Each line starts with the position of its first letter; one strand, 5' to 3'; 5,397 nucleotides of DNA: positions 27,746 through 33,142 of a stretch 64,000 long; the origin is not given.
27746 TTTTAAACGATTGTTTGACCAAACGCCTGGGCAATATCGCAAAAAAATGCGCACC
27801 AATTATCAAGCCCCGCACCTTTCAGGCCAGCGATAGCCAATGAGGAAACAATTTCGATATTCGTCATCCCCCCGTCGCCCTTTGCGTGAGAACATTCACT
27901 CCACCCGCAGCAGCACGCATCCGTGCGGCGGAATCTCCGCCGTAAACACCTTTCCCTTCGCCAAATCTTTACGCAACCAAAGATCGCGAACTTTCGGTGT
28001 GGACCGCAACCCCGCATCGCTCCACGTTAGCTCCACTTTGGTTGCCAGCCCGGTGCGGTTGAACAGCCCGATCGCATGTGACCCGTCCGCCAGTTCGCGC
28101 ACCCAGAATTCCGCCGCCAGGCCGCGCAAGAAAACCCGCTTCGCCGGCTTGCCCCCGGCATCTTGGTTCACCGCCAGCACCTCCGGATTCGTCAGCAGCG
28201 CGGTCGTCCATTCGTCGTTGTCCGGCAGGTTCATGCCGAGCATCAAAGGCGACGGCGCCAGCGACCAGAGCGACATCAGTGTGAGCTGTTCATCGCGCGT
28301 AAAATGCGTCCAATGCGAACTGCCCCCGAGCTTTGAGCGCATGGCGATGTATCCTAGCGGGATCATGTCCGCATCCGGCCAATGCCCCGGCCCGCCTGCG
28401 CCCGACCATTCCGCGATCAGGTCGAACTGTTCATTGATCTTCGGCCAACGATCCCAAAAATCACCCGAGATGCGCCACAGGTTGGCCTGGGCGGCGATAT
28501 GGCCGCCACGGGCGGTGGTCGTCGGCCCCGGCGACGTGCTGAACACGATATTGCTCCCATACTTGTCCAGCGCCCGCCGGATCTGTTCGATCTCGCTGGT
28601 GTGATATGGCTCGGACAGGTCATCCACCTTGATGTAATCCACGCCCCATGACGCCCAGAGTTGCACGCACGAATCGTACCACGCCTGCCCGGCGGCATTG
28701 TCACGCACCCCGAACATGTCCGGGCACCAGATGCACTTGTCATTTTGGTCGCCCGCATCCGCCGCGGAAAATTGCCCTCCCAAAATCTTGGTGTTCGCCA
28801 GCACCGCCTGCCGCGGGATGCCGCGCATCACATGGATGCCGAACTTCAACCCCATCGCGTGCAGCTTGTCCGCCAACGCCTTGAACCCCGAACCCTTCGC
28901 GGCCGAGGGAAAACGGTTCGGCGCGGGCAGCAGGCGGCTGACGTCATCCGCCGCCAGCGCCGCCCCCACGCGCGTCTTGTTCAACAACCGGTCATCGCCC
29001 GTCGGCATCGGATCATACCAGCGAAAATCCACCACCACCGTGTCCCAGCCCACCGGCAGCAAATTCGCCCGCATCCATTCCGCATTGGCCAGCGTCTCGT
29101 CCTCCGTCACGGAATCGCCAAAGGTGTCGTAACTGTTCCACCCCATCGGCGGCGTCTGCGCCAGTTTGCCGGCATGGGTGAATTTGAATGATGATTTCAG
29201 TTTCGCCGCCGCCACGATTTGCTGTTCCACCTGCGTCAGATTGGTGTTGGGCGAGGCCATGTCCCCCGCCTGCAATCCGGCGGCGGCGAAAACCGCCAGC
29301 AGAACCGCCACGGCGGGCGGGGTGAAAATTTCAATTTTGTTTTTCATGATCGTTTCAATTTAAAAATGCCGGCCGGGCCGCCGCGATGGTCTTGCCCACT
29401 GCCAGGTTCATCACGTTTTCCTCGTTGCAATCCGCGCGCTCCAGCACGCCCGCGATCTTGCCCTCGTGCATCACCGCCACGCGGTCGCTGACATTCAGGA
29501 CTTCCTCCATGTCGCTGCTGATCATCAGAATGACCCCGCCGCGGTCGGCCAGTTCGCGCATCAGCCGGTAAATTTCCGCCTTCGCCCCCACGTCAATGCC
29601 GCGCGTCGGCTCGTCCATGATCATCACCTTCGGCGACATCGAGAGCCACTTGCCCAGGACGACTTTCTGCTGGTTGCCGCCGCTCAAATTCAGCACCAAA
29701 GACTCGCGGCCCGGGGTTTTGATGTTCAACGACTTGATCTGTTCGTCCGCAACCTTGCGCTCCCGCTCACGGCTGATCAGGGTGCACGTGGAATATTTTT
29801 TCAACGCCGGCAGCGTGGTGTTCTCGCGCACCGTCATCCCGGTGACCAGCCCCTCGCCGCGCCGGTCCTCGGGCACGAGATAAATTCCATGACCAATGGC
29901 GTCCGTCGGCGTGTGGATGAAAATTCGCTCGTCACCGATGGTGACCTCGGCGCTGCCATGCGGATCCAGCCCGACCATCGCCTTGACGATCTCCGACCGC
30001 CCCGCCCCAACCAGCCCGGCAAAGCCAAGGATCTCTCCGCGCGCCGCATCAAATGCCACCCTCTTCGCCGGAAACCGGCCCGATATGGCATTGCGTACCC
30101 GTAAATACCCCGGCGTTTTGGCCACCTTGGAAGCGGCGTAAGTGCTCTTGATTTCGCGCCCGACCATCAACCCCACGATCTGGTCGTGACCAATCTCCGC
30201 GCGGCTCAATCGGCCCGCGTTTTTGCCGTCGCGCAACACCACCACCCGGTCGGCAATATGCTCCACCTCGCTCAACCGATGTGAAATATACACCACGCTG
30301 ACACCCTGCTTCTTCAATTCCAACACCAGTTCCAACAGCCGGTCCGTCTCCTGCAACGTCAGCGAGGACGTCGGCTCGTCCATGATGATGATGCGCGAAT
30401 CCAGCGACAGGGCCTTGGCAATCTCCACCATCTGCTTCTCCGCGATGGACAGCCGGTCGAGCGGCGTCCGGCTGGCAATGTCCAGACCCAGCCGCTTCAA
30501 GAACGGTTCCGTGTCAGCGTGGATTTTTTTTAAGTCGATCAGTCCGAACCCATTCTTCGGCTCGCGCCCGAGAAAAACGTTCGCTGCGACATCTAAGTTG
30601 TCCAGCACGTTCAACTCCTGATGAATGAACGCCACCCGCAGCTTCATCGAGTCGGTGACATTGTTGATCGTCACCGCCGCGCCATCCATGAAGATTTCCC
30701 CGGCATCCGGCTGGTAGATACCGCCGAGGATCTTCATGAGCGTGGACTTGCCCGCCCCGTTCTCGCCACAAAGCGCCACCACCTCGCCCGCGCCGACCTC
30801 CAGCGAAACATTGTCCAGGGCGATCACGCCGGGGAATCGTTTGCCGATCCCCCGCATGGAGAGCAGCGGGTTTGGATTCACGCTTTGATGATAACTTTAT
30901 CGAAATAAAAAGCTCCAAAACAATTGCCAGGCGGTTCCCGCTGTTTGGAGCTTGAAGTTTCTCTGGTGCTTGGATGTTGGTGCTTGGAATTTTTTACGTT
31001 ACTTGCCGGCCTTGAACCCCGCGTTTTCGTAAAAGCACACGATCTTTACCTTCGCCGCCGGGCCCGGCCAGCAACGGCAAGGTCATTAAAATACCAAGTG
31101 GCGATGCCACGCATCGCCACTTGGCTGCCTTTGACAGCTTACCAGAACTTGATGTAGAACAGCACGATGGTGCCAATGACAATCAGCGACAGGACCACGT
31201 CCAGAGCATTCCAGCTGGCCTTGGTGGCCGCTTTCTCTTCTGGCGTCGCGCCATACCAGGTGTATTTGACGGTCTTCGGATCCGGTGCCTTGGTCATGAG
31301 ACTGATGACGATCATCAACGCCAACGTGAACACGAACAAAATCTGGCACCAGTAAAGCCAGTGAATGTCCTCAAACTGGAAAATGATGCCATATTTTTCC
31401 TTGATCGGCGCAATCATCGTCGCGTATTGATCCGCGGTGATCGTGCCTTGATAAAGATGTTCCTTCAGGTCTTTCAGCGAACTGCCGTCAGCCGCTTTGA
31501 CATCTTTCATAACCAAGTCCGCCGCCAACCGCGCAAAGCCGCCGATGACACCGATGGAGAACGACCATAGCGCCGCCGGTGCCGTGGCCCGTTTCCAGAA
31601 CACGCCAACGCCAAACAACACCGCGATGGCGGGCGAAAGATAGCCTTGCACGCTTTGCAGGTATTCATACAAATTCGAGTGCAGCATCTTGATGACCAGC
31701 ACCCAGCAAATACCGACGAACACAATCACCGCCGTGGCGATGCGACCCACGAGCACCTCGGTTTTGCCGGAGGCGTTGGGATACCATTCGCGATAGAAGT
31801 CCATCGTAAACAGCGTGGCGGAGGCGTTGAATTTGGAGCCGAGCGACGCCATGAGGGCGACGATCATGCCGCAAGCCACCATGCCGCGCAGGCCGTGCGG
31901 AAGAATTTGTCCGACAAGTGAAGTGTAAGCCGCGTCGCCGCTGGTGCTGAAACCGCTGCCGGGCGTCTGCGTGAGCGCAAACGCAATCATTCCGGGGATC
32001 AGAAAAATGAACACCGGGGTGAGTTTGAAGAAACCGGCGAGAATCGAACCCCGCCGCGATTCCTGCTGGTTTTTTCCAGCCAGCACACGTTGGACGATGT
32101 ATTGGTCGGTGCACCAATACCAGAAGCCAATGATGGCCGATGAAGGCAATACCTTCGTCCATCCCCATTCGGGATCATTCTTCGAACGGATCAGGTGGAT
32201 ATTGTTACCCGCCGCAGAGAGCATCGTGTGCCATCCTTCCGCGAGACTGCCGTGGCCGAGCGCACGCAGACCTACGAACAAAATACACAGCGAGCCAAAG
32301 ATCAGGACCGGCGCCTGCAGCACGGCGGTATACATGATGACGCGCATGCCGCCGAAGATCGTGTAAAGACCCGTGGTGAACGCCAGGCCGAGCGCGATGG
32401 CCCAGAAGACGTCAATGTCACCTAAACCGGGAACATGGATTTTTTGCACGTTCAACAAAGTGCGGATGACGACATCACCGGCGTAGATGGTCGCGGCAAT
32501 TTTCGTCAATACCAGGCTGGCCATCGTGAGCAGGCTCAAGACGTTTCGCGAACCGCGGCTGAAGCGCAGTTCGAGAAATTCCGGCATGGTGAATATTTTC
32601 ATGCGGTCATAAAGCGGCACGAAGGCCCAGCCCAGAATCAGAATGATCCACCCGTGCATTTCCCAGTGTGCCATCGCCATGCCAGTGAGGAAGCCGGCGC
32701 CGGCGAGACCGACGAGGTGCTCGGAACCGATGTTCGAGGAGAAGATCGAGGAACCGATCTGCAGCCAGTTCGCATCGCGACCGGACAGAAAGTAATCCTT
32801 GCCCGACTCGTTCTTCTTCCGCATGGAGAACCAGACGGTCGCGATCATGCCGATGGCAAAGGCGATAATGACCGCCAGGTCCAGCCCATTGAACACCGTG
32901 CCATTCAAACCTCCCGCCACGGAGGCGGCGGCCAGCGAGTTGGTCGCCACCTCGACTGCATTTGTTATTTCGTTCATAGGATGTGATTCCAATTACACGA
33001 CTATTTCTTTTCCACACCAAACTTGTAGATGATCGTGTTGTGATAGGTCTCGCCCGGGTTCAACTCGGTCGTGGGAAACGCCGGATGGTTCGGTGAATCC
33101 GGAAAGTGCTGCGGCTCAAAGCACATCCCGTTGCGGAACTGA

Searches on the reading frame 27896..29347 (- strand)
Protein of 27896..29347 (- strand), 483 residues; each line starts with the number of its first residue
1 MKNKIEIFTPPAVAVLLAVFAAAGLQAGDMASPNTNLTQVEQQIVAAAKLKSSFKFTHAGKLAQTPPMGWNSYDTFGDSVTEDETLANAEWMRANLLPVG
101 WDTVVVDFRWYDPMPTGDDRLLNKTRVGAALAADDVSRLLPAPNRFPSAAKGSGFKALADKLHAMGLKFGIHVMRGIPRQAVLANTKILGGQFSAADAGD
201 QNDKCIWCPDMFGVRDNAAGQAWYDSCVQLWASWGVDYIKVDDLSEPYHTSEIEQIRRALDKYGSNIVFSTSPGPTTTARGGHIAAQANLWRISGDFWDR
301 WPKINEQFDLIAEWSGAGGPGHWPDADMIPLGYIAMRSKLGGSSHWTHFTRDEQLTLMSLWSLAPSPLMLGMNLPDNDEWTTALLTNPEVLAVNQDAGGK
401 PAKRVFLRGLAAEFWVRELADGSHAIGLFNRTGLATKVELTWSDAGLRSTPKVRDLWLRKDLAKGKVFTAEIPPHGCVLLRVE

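Call 34: search_protein_families(library=pfam, proteins=[window:27896-29347:-], max_evalue=0.00001)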
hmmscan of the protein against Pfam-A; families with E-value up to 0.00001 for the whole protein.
window:27896-29347:- (483 aa): 2 families
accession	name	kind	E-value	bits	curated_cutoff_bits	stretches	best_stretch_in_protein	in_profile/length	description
PF16499.11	Melibiase_2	-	3.9e-21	76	23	1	223-396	113-284/284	Alpha galactosidase A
PF17801.7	Melibiase_C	-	1.2e-19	70.6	22.9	1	412-482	4-71/71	Alpha galactosidase C-terminal beta sandwich domain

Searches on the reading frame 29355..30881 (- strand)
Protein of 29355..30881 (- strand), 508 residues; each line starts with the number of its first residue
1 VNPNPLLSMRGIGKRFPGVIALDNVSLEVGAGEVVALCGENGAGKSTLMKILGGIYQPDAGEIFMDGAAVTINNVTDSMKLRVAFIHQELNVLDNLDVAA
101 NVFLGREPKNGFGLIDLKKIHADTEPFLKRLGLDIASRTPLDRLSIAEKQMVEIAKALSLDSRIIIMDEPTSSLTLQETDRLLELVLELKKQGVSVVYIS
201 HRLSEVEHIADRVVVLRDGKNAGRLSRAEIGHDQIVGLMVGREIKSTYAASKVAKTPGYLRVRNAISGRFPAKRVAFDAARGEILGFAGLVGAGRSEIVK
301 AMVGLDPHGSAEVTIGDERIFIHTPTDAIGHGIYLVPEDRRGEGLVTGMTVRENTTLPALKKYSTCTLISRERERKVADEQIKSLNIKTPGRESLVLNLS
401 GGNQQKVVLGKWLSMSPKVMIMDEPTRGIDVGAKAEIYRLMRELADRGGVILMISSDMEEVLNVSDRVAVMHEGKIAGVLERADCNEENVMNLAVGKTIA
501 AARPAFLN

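Call 34: search_protein_families(library=pfam, proteins=[window:29355-30881:-], max_evalue=0.00001)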
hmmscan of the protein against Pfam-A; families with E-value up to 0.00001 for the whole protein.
window:29355-30881:- (508 aa): 2 families
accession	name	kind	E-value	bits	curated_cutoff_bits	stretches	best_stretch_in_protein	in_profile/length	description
PF00005.33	ABC_tran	-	4.1e-49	167.1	25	2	22-172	1-137/137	ABC transporter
PF13304.12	AAA_21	-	1.5e-11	45.3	27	0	35-63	2-30/304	AAA domain, putative AbiEii toxin, Type IV TA system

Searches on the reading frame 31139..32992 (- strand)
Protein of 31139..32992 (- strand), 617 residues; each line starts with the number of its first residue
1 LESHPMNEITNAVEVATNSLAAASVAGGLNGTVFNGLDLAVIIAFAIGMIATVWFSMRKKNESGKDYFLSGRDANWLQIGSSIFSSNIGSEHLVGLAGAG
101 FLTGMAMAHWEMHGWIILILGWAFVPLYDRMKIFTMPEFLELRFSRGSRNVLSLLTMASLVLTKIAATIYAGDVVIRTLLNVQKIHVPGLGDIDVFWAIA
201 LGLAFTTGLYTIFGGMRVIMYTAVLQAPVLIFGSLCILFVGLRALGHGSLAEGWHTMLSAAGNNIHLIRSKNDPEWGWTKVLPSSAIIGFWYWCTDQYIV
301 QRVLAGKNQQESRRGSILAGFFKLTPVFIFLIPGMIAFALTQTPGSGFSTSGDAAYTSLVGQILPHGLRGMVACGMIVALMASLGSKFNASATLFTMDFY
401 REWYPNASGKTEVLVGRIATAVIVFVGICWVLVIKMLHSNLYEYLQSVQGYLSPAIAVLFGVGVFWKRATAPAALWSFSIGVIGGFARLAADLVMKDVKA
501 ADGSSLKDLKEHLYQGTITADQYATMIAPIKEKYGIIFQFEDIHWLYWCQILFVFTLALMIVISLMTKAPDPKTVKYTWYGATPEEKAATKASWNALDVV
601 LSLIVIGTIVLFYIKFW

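Call 34: search_protein_families(library=pfam, proteins=[window:31139-32992:-], max_evalue=0.00001)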
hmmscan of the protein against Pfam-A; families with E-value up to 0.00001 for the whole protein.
window:31139-32992:- (617 aa): 1 family
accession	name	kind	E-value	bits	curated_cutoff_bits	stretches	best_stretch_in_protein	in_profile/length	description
PF00474.23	SSF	-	1.7e-66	225.2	22.8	1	67-481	1-406/406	Sodium:solute symporter family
